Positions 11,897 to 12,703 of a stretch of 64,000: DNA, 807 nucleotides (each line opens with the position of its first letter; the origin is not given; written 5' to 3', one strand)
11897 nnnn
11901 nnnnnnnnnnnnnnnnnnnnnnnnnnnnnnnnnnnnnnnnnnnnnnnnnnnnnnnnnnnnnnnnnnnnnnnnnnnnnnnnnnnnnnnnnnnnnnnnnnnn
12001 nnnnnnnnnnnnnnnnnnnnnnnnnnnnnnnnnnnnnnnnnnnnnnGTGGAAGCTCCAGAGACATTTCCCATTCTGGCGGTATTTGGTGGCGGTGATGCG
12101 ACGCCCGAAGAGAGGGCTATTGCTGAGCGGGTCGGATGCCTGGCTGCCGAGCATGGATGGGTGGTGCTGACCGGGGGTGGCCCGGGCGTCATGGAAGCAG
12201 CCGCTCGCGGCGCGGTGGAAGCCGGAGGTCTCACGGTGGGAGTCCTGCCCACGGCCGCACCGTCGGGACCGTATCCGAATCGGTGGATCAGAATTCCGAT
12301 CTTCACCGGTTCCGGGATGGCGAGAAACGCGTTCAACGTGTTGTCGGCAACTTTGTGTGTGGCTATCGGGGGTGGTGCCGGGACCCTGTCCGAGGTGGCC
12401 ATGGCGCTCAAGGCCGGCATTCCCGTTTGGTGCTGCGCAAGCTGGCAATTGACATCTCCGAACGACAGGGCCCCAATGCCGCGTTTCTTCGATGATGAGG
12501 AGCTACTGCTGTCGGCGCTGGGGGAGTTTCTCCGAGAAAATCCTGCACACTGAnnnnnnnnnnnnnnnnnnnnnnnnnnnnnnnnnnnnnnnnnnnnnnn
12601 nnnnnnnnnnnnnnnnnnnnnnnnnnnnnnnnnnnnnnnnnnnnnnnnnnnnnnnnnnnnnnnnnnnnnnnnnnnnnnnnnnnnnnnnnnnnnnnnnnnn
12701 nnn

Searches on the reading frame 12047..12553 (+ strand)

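Call 78: search_protein_families(library=pfam, proteins=[window:12047-12553:+], max_evalue=0.01)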
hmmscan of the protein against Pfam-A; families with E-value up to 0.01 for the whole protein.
window:12047-12553:+ (168 aa): 3 families
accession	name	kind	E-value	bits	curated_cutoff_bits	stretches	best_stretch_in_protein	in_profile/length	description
PF18306.6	LDcluster4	-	6.8e-39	133.3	26.3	1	10-131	4-124/151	SLOG cluster4 family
PF02481.21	DNA_processg_A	-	2.6e-07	30.5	29.6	1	8-71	45-108/212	DNA recombination-mediator protein A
PF03641.19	Lysine_decarbox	-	0.00016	22.3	27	1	49-121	1-73/131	Possible lysine decarboxylase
